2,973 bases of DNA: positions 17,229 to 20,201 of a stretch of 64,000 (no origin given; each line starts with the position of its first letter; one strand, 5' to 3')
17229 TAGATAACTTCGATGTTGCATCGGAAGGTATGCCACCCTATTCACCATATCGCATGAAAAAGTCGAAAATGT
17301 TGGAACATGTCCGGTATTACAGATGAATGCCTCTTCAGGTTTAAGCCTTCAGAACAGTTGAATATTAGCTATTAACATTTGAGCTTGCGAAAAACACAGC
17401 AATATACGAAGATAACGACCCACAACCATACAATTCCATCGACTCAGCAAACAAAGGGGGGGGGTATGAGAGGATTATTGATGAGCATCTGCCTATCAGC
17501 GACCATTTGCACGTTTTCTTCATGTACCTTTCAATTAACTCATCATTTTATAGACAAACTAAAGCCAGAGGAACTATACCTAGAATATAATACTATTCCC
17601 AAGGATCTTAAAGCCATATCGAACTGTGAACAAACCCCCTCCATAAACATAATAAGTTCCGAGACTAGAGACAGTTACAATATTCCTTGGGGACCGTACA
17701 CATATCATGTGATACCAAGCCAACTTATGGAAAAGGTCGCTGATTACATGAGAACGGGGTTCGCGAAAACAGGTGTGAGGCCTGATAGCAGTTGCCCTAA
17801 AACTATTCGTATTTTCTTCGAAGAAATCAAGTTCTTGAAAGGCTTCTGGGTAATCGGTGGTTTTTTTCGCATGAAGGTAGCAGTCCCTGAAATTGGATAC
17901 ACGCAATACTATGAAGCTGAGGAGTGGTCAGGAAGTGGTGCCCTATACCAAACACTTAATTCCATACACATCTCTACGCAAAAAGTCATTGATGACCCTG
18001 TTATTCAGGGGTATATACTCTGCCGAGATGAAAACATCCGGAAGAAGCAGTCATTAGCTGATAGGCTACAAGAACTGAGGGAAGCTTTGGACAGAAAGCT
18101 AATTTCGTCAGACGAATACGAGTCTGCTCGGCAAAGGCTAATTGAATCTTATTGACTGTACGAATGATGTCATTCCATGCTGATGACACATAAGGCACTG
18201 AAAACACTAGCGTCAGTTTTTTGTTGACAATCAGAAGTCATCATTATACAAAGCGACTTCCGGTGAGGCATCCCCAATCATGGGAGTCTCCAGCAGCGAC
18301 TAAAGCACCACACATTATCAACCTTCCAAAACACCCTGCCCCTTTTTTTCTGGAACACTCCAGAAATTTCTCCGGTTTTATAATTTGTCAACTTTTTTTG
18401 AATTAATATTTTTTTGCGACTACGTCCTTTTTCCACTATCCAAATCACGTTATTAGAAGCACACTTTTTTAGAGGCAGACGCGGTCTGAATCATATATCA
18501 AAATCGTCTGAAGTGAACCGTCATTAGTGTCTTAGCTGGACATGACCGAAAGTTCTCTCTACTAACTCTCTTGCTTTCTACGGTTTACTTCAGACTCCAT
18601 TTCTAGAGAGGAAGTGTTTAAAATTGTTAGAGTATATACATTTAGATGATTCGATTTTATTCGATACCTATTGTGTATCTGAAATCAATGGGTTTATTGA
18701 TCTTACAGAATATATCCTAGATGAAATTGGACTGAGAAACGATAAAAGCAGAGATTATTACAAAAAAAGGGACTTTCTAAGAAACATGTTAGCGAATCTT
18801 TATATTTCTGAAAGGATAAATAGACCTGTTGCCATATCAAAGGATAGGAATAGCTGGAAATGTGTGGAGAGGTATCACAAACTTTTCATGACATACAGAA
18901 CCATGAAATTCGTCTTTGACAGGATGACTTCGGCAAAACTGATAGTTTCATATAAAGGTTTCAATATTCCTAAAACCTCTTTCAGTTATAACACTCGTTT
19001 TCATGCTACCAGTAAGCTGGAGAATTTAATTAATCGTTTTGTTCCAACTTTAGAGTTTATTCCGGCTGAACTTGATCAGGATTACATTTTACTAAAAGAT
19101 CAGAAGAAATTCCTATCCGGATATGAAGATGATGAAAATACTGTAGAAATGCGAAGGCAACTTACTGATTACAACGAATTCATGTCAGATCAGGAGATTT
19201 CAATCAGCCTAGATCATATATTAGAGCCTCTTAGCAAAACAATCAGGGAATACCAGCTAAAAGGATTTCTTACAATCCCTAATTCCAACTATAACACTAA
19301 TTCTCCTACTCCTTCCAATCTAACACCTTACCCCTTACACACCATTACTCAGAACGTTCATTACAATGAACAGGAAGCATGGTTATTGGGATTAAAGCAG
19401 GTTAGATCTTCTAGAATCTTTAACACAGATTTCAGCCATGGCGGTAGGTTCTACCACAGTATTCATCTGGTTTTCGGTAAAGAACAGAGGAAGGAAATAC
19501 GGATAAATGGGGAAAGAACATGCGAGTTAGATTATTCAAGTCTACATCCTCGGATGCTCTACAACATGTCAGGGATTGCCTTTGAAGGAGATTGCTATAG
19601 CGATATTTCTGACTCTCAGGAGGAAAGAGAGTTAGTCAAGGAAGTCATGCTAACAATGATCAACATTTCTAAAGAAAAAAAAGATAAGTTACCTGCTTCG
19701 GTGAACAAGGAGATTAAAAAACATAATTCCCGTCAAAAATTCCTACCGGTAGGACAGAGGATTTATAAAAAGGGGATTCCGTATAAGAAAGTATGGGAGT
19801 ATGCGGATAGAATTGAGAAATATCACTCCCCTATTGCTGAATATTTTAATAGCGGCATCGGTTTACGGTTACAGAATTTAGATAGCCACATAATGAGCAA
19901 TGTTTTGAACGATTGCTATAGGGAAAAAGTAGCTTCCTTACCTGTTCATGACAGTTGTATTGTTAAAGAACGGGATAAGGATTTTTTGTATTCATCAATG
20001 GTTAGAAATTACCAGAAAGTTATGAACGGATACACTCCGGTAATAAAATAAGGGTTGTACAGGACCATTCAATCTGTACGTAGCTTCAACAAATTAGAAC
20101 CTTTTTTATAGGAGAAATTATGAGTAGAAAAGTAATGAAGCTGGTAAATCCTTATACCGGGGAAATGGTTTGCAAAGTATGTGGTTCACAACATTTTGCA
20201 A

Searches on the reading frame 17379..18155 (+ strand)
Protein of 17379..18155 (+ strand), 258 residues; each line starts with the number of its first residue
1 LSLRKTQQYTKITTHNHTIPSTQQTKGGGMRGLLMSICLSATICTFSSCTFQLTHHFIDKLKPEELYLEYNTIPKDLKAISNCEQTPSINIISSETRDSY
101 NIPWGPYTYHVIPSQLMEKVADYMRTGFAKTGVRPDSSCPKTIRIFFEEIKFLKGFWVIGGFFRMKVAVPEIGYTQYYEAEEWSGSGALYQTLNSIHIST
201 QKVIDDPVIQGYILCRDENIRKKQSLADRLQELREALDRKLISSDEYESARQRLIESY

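Call 9: search_protein_families(library=pfam, proteins=[window:17379-18155:+], max_evalue=0.01)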
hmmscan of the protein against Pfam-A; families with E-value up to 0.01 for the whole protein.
window:17379-18155:+ (258 aa): 1 family
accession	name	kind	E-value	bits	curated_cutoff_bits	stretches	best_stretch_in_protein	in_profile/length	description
PF09851.14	SHOCT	-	0.0003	20.9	27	1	228-254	1-27/28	Short C-terminal domain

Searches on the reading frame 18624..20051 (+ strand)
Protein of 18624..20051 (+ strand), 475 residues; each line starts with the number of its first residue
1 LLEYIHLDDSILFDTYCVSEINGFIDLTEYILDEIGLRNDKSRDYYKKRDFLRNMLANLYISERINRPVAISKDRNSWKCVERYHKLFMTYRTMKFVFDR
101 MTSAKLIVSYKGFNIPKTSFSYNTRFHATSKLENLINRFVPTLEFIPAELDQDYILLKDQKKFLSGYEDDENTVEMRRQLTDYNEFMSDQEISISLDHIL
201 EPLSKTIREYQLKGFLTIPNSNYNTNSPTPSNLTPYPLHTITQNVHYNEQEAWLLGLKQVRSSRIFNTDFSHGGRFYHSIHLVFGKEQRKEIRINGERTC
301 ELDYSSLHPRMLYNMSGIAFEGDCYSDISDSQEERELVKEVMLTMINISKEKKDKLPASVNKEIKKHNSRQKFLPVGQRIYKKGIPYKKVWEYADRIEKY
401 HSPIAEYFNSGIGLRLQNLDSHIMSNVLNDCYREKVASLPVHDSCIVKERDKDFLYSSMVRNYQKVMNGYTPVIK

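Call 9: search_protein_families(library=pfam, proteins=[window:18624-20051:+], max_evalue=0.01)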
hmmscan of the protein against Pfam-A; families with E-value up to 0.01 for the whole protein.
window:18624-20051:+ (475 aa): 0 families

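Call 33: search_protein_families(library=phrogs, proteins=[window:18624-20051:+], max_evalue=0.001)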
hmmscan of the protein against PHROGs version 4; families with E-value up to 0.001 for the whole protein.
window:18624-20051:+ (475 aa): 1 family
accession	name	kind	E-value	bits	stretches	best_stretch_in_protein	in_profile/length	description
phrog_4756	-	unknown function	2.7e-55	189.2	2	259-467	216-428/440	-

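Call 60: search_solved_structures(query=window:18624-20051:+, max_evalue=1, show_alignments=2)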
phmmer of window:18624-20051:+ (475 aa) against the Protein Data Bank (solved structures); distinct sequences matched with E-value up to 1: 0.

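Call 81: search_dna_similar(query=window:18624-20051:+, collection=phages, mode=protein, max_rows=8)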
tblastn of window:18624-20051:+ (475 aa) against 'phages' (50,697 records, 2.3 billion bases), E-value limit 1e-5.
Records with a match: 243; places in all: 262; records where one place covers at least 80% of the query: 1.
Best place of each record, by identity: <60% 243.
By first word of the organism name: Rheinheimera 114; Vibrio 102; Aeromonas 14; Pseudoalteromonas 6; Shewanella 5; Pseudomonas 1; Pseudaeromonas 1.
By host as written in the record: Rheinheimera sp. BAL341 114; - 61; Vibrio cholerae 15; Aeromonas sp. 5; Vibrio cholerae O1 5; Aeromonas hydrophila 4; Vibrio natriegens 3; Vibrio crassostreae 3; and 21 more.
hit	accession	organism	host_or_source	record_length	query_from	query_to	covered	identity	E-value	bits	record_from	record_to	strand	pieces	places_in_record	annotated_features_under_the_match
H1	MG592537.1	Vibrio phage 1.170.O._10N.261.52.C3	Vibrio sp.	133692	58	468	87%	24.5%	3e-8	62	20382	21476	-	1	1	hypothetical protein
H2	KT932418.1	Vibrio phage qdvp001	Vibrio parahaemolyticus ATCC 17802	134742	264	469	43%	33.8%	7e-16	87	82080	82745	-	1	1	hypothetical protein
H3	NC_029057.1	Vibrio phage qdvp001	Vibrio parahaemolyticus ATCC 17802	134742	264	469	43%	33.8%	7e-16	87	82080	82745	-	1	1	hypothetical protein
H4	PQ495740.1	Aeromonas phage PhAER-3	Aeromonas sp.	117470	260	459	42%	32.1%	2e-12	76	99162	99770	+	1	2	hypothetical protein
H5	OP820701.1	Aeromonas phage vB_AdhM_TS9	Aeromonas dhakensis AM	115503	260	459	42%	31.6%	8e-12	74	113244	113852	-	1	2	hypothetical protein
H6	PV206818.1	Vibrio phage vB_CoeS_P1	Vibrio hepatarius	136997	264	469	43%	30.5%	2e-14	82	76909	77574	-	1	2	hypothetical protein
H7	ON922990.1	Vibrio phage VPMCC14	Vibrio sp.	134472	264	469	43%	30.5%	3e-14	82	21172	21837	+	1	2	hypothetical protein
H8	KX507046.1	Vibrio phage S4-7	Vibrio anguillarum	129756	260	470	44%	29.6%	4e-6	56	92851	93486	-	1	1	hypothetical protein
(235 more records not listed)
